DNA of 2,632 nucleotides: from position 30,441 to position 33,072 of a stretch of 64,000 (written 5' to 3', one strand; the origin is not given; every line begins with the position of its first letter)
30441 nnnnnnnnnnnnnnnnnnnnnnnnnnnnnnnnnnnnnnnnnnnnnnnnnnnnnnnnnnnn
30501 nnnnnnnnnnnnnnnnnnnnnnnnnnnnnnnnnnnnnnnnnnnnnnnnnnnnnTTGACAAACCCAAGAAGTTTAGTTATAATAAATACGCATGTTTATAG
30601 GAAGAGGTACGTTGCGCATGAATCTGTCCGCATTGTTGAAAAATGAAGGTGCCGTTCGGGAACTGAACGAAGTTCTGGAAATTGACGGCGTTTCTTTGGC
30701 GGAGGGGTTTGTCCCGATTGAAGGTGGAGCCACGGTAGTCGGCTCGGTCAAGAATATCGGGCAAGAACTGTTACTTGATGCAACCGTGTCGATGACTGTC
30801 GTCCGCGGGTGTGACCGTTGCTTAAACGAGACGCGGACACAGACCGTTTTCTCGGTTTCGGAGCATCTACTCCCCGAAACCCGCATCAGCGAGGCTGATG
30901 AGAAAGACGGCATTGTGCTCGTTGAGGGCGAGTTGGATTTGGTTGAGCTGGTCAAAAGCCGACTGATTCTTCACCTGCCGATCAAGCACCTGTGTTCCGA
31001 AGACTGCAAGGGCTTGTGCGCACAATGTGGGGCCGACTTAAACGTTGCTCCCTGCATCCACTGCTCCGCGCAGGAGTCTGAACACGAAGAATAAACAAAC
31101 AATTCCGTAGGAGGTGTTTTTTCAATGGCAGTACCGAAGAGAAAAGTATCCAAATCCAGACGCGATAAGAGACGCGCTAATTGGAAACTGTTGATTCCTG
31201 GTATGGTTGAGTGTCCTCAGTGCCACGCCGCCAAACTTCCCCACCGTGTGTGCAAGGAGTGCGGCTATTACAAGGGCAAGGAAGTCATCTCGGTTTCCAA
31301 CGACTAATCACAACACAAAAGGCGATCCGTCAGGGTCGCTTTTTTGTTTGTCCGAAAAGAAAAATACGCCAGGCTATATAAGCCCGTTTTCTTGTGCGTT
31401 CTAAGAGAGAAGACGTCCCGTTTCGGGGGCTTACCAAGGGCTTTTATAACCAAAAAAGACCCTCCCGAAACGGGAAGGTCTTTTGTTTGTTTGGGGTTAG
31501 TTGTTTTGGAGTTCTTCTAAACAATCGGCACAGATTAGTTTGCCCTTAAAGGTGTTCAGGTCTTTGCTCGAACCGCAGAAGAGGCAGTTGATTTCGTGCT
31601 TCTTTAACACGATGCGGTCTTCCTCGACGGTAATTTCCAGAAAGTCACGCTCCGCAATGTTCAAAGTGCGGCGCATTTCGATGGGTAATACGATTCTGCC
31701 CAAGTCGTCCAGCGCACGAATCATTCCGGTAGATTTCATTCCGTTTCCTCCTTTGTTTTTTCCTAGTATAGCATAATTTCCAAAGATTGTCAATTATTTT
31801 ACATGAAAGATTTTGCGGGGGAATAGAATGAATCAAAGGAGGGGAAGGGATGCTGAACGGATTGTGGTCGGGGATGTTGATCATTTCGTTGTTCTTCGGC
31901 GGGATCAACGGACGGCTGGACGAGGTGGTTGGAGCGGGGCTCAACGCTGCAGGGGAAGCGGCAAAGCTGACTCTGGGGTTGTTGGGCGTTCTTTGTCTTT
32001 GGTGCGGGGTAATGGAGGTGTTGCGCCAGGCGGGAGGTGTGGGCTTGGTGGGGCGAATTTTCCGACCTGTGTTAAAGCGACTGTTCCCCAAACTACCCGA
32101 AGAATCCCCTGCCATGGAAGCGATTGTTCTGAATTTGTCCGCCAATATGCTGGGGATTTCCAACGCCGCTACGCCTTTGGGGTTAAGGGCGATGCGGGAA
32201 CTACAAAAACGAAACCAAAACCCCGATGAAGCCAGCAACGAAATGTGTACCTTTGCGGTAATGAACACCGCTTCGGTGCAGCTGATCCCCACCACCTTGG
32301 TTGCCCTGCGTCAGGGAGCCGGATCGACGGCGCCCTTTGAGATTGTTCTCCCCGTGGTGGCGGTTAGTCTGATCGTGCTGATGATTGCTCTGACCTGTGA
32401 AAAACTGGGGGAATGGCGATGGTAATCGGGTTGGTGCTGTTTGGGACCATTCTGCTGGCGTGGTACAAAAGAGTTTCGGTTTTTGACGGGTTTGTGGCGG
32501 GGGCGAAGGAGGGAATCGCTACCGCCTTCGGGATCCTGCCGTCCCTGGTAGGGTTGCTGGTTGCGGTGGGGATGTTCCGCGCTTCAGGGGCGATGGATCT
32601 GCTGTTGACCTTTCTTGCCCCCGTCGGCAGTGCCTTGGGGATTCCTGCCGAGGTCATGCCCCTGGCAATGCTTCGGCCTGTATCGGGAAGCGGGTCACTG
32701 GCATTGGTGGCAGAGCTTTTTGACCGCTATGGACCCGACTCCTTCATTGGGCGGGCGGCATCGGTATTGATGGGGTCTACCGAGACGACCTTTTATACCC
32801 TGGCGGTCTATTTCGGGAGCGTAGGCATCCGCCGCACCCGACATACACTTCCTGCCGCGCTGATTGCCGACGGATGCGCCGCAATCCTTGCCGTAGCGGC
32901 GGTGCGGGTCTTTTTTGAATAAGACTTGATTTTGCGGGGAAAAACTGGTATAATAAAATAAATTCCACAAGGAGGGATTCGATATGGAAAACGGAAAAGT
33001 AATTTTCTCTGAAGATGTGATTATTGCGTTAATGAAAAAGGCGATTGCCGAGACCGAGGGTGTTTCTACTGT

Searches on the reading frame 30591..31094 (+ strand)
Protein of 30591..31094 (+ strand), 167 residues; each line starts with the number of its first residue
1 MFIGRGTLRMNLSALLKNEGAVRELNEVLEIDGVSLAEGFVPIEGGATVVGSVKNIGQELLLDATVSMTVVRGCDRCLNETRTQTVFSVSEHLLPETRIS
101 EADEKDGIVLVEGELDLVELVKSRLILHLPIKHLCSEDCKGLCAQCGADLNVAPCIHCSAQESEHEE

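Call 62: search_protein_families(library=pfam, proteins=[window:30591-31094:+], max_evalue=0.00001)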
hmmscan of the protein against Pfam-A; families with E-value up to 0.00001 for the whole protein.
window:30591-31094:+ (167 aa): 1 family
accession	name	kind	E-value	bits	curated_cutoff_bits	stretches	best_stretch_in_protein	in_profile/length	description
PF02620.22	YceD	-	1.7e-21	76.9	33.2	1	62-162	1-107/119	Large ribosomal RNA subunit accumulation protein YceD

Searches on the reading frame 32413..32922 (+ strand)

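Call 62: search_protein_families(library=pfam, proteins=[window:32413-32922:+], max_evalue=0.00001)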
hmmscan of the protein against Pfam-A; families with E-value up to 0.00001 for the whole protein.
window:32413-32922:+ (169 aa): 1 family
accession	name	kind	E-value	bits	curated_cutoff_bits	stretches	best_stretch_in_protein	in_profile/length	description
PF07670.19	Gate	-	5.5e-11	43.3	29.6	1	39-139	2-103/104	Nucleoside recognition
